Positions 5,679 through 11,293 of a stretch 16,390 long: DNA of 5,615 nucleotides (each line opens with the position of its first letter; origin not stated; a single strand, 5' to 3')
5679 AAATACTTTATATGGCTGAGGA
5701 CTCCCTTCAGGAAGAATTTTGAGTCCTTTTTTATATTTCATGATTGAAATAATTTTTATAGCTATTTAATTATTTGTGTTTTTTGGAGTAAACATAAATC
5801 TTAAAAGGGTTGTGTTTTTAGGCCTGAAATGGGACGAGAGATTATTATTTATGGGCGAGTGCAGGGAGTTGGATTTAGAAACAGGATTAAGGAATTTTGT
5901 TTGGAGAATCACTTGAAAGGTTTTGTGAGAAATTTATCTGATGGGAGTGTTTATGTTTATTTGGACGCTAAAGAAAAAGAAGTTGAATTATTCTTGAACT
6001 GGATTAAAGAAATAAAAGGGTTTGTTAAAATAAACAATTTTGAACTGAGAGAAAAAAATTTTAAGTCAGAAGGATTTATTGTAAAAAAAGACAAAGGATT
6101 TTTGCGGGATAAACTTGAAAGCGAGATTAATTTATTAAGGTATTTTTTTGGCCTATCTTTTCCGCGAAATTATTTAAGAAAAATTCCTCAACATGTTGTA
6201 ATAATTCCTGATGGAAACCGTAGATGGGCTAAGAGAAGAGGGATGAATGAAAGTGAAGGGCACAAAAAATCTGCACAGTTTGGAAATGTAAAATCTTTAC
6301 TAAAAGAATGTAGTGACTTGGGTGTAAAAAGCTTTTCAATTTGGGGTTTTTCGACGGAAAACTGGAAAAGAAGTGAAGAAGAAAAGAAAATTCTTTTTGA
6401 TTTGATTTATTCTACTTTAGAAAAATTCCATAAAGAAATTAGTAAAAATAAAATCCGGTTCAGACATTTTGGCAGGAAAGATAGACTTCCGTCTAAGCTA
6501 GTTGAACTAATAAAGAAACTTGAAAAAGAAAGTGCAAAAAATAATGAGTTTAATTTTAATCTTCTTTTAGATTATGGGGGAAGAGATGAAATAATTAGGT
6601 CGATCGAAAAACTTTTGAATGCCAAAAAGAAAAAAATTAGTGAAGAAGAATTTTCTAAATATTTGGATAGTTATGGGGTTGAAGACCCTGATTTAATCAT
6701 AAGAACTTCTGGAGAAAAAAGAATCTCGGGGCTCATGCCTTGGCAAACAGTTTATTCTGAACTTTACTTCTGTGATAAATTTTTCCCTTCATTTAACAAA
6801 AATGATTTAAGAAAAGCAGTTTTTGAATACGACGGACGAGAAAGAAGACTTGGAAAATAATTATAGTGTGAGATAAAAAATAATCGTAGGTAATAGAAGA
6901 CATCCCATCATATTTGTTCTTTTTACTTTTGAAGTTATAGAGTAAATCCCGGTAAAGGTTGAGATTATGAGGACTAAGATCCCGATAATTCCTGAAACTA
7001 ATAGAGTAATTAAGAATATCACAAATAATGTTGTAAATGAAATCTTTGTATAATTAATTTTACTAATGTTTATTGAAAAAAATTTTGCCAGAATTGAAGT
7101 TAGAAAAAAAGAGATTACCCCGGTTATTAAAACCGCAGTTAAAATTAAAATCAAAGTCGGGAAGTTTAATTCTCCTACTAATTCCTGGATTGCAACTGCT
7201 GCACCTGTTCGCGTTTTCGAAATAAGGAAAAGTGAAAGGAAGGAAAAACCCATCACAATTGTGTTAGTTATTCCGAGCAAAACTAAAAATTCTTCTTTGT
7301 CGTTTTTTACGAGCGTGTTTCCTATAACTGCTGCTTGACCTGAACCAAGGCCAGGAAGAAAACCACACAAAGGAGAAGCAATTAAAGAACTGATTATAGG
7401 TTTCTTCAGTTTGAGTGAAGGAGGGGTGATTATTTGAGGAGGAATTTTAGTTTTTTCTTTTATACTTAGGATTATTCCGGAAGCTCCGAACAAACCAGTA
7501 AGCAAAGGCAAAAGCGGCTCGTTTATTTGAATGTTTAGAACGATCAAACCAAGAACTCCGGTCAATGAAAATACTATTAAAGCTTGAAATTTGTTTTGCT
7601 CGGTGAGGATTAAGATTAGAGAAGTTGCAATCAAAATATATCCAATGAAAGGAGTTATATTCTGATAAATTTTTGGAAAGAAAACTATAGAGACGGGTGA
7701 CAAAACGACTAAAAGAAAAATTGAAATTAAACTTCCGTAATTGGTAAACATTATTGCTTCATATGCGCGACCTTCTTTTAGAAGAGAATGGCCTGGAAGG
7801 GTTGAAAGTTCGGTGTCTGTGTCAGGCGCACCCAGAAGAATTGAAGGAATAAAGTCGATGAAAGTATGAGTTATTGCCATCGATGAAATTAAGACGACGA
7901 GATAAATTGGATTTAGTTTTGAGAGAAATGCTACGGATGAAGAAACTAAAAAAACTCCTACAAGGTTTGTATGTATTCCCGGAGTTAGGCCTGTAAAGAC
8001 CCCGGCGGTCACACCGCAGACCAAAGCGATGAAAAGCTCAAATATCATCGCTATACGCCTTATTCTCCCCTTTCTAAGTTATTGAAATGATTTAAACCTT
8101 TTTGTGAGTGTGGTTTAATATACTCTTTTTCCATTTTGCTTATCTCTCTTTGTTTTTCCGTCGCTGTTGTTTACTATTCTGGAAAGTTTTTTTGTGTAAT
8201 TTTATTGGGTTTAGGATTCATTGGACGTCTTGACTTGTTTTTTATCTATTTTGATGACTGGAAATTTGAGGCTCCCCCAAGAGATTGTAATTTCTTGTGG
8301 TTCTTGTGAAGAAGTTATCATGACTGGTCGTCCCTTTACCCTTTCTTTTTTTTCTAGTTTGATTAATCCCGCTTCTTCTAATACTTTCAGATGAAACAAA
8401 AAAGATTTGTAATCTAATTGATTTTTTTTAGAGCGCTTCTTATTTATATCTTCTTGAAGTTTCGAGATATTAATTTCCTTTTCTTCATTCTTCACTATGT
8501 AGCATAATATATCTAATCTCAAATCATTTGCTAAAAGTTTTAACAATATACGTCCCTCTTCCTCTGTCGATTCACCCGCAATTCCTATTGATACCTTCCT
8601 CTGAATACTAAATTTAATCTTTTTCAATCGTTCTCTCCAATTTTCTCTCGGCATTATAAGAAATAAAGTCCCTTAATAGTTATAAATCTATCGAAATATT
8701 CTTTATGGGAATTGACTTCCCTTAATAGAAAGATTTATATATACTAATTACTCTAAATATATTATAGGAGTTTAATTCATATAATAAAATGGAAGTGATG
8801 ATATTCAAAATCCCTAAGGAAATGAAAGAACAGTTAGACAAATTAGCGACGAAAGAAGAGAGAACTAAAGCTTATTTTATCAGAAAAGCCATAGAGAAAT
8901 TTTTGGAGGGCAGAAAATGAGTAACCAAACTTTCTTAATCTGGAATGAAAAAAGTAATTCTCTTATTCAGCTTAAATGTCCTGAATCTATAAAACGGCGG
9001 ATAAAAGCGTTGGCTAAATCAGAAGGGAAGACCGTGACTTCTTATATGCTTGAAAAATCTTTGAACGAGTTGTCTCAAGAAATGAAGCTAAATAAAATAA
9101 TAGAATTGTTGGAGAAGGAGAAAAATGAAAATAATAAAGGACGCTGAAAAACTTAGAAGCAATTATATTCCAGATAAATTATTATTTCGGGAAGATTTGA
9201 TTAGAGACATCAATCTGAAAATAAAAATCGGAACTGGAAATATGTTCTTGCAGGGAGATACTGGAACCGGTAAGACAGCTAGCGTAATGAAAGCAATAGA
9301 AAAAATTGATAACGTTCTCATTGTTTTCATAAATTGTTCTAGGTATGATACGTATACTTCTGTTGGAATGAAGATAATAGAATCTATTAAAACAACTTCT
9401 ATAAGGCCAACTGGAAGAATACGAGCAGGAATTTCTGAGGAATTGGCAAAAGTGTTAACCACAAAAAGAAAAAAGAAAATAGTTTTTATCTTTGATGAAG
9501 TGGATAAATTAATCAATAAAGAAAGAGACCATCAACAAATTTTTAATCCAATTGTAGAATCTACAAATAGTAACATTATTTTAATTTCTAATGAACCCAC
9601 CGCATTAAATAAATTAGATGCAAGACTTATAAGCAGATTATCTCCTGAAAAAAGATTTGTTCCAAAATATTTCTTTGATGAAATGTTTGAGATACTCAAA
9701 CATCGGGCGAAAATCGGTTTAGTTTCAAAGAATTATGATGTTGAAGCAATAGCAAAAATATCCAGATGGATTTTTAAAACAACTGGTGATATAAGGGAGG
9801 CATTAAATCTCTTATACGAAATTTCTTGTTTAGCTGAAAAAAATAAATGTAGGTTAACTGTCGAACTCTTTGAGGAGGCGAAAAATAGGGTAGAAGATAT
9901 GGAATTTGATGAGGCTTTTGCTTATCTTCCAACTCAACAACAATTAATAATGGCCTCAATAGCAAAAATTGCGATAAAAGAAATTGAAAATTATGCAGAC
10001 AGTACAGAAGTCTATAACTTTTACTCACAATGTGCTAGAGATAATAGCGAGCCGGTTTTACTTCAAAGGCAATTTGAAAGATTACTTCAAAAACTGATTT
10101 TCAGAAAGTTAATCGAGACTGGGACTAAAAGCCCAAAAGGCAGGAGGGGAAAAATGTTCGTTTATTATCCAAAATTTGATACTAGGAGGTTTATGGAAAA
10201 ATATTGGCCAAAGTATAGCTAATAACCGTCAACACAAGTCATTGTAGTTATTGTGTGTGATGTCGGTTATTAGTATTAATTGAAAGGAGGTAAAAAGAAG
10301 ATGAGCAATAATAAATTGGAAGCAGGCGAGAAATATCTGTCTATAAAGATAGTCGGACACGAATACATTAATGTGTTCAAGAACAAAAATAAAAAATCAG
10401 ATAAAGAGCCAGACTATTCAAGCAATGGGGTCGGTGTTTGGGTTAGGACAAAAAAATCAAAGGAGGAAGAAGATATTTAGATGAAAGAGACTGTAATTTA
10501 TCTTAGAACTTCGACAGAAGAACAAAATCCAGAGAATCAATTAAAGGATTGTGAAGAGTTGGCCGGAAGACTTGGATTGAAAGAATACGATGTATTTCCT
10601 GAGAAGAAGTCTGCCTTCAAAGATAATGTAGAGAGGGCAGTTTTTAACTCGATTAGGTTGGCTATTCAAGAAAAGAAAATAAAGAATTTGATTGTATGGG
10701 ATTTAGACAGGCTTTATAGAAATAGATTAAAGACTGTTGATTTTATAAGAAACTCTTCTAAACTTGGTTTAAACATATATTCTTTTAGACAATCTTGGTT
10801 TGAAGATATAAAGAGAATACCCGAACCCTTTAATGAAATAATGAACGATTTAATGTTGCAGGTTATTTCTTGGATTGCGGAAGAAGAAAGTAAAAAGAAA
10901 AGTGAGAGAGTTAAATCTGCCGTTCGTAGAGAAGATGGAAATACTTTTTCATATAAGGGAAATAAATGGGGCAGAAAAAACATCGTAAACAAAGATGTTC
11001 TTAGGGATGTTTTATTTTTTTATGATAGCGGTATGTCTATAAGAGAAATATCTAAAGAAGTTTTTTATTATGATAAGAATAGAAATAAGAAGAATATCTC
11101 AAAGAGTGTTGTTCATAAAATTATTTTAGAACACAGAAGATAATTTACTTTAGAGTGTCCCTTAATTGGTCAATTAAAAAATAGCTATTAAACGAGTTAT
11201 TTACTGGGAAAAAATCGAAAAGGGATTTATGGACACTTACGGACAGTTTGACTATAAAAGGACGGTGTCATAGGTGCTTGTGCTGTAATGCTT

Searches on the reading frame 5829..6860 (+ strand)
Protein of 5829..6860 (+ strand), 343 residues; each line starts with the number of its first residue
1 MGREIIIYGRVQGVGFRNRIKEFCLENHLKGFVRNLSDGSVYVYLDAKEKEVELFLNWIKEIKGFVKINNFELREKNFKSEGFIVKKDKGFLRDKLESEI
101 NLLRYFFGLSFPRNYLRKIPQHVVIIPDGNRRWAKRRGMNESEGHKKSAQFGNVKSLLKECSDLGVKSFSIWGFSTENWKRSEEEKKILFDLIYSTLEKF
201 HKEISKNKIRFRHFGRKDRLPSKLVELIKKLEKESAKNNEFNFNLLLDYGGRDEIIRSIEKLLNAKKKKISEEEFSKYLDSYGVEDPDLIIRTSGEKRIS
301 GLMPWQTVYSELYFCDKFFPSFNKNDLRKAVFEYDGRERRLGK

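Call 97: search_protein_families(library=pfam, proteins=[window:5829-6860:+], max_evalue=0.01)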
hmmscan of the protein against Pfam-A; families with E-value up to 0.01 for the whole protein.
window:5829-6860:+ (343 aa): 3 families
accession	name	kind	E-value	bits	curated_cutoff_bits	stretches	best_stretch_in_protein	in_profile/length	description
PF01255.24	Prenyltransf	-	2.2e-69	233.8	27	1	126-342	1-219/219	Putative undecaprenyl diphosphate synthase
PF00708.24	Acylphosphatase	-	5.7e-17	62.2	22.5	1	4-77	2-75/85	Acylphosphatase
PF23288.1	KOW6_SPT5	-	0.008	16.5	27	0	27-54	21-48/55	Transcription elongation factor SPT5, sixth KOW domain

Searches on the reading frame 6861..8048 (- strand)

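Call 97: search_protein_families(library=pfam, proteins=[window:6861-8048:-], max_evalue=0.01)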
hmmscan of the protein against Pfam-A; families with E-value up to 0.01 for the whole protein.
window:6861-8048:- (395 aa): 1 family
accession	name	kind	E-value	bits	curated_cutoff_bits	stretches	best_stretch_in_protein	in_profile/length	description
PF01970.21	TctA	-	5e-45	154.3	28.9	1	7-381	2-422/423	Tripartite tricarboxylate transporter TctA family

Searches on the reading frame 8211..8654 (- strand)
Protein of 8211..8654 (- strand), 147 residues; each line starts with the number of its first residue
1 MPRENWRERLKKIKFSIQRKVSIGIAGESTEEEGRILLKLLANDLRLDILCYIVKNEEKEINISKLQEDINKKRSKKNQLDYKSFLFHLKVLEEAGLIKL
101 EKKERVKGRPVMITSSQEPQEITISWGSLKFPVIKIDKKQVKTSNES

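Call 6: search_protein_families(library=pfam, proteins=[window:8211-8654:-], max_evalue=0.1)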
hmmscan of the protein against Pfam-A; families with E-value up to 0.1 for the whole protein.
window:8211-8654:- (147 aa): 7 families
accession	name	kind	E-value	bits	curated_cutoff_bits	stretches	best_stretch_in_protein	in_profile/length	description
PF12840.13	HTH_20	-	0.00065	20.1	27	1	41-100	1-50/51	Helix-turn-helix domain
PF24038.1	DUF7347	-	0.0034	18.1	27.6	1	39-93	6-53/77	Domain of unknown function (DUF7347)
PF10711.15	DUF2513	-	0.019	15.8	29.6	1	48-114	9-67/100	Hypothetical protein (DUF2513)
PF24035.1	DUF7344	-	0.034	15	27.8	0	39-104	2-72/76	Domain of unknown function (DUF7344)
PF25212.1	HVO_A0114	-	0.045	14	27.6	0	81-111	49-78/84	HVO_A0114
PF20293.4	MC6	-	0.054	13.9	27.2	1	57-107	25-74/76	ABC-three component (ABC-3C) system Middle Component 6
PF01022.26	HTH_5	-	0.061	13.7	22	0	88-99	35-46/47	Bacterial regulatory protein, arsR family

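Call 7: search_protein_families(library=padloc, proteins=[window:8211-8654:-], max_evalue=0.1)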
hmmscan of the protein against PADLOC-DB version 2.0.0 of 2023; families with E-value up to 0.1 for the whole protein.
window:8211-8654:- (147 aa): 5 families
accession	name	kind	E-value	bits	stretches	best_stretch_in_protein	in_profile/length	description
PDLC01720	Csa3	-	2.2e-09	35.9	1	31-111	12-84/118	Csa3_1_CAS-I-II-III-IV-V-VI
PDLC01438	Csa3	-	9.5e-08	30.4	1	8-119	109-206/305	"CAS-I,CAS-II,CAS-III,CAS-IV,CAS-V,CAS-VI; associated_signaling"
PDLC01862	CARF3--CARF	-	0.003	15.1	1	62-105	171-213/233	-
PDLC01853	CARF3--CARF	-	0.0034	15.1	1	47-107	141-193/209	-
PDLC01866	CARF3--CARF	-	0.021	12.8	1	43-107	138-192/207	-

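Call 8: search_protein_families(library=phrogs, proteins=[window:8211-8654:-], max_evalue=0.1)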
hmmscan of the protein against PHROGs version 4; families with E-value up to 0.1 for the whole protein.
window:8211-8654:- (147 aa): 3 families
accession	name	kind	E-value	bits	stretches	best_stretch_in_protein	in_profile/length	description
phrog_585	-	unknown function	5.4e-05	24.5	1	48-112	10-71/128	-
phrog_7387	-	transcription regulation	0.026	15.7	1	80-106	38-64/111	transcriptional regulator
phrog_37723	-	unknown function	0.088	13.8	0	29-103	10-87/90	-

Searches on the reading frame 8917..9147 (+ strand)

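Call 6: search_protein_families(library=pfam, proteins=[window:8917-9147:+], max_evalue=0.1)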
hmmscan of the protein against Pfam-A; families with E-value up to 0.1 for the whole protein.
window:8917-9147:+ (76 aa): 7 families
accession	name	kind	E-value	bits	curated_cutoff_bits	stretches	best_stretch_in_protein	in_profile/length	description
PF09386.16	ParD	-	0.0001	23.1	27.3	1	27-68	14-58/80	Antitoxin ParD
PF21983.2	NikA-like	-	0.0037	17.8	27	1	12-51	2-41/72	Mobilization protein NikA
PF08681.18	TacA1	-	0.0046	17.3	21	1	17-68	2-53/80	Antitoxin TacA 1-like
PF01402.27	RHH_1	-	0.0069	16.8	20.5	1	17-40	2-25/39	Ribbon-helix-helix protein, copG family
PF13314.11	DUF4083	-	0.021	15.2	25.4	1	51-68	40-57/57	Domain of unknown function (DUF4083)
PF14622.11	Ribonucleas_3_3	-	0.026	15.1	35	1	28-74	44-90/128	Ribonuclease-III-like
PF23807.1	RHH_10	-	0.098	13.4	27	0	13-46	22-54/84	Ribbon-helix-helix protein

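Call 7: search_protein_families(library=padloc, proteins=[window:8917-9147:+], max_evalue=0.1)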
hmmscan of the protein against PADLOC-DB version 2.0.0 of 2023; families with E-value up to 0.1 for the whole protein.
window:8917-9147:+ (76 aa): 0 families

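Call 8: search_protein_families(library=phrogs, proteins=[window:8917-9147:+], max_evalue=0.1)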
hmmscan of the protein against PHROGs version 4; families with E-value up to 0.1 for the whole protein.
window:8917-9147:+ (76 aa): 2 families
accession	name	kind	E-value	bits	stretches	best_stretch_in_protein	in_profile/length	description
phrog_228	-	transcription regulation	0.016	16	1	11-68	7-64/251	Arc-like repressor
phrog_582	-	transcription regulation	0.019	16.3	1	11-54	54-96/105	Arc-like repressor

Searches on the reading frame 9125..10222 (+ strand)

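Call 6: search_protein_families(library=pfam, proteins=[window:9125-10222:+], max_evalue=0.1)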
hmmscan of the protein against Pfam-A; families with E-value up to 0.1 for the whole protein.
window:9125-10222:+ (365 aa): 18 families
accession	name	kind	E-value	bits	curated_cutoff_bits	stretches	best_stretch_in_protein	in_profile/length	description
PF09079.17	Cdc6_C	-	8.7e-10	38.9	25.1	1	265-345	3-82/96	CDC6, C terminal winged helix domain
PF13401.12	AAA_22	-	9.8e-08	32.8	27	1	37-149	5-116/130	AAA domain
PF22703.2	Cdc6_lid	-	1.2e-06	28.8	27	1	189-241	2-54/68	Cdc6 AAA+ ATPase-type lid domain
PF00004.35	AAA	-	2.3e-06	28.5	21.2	1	40-172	1-123/131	ATPase family associated with various cellular activities (AAA)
PF07728.20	AAA_5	-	8.9e-06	26.2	22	1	39-143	1-89/139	AAA domain (dynein-related subfamily)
PF05729.18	NACHT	-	0.00023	21.5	26.7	1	40-168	3-140/167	NACHT domain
PF22606.2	Cdc6-ORC-like_ATPase_lid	-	0.00027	21.2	27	1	183-230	2-49/60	Cdc6/ORC-like, ATPase lid domain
PF00308.24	Bac_DnaA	-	0.0003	21.4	23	1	109-173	89-156/162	Bacterial DnaA ATPAse domain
PF01637.24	ATPase_2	-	0.0003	21.1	33.2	1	22-135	4-130/225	ATPase domain predominantly from Archaea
PF13191.12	AAA_16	-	0.00036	21.5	32.6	1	20-94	3-88/167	AAA ATPase domain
PF07724.20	AAA_2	-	0.00042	20.8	27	1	38-148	4-103/166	AAA domain (Cdc48 subfamily)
PF00270.35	DEAD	-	0.00059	20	26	0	38-60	15-38/167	DEAD/DEAH box helicase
PF12775.13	AAA_7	-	0.00059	19.9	25.8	1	39-85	35-82/181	P-loop containing dynein motor region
PF09848.15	SLFN-g3_helicase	-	0.0097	15.6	24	1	40-137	4-99/354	Schlafen group 3, DNA/RNA helicase domain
PF00931.28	NB-ARC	-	0.022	14.4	23.5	1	36-128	17-111/248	NB-ARC domain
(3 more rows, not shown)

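Call 7: search_protein_families(library=padloc, proteins=[window:9125-10222:+], max_evalue=0.1)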
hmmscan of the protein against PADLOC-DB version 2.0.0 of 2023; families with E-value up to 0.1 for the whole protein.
window:9125-10222:+ (365 aa): 3 families
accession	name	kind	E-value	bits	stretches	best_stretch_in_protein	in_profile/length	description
PDLC01439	typeIV_DinG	-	0.0034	14.1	0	24-58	22-55/575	CAS-IV-A; associated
PDLC04232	IetA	-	0.0065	13.9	0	104-137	161-193/330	-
PDLC04140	mad8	-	0.016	12.7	1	23-157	14-101/314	mads_8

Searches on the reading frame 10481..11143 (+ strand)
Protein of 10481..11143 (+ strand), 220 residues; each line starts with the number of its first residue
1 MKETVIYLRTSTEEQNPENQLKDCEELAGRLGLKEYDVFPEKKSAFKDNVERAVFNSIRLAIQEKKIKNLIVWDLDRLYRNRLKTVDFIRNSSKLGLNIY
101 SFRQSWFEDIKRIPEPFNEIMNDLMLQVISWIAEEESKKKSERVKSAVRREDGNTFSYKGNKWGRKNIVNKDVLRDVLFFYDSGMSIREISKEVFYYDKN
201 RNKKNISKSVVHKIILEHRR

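Call 6: search_protein_families(library=pfam, proteins=[window:10481-11143:+], max_evalue=0.1)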
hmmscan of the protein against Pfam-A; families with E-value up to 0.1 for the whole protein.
window:10481-11143:+ (220 aa): 2 families
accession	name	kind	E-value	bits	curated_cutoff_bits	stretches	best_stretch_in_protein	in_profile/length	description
PF00239.26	Resolvase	-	5.7e-24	85.3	23.3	1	5-150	2-138/145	Resolvase, N terminal domain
PF00693.24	Herpes_TK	-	0.043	13.5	25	1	1-81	190-269/280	Thymidine kinase from herpesvirus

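Call 7: search_protein_families(library=padloc, proteins=[window:10481-11143:+], max_evalue=0.1)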
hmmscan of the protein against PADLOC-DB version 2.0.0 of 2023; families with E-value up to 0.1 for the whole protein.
window:10481-11143:+ (220 aa): 0 families
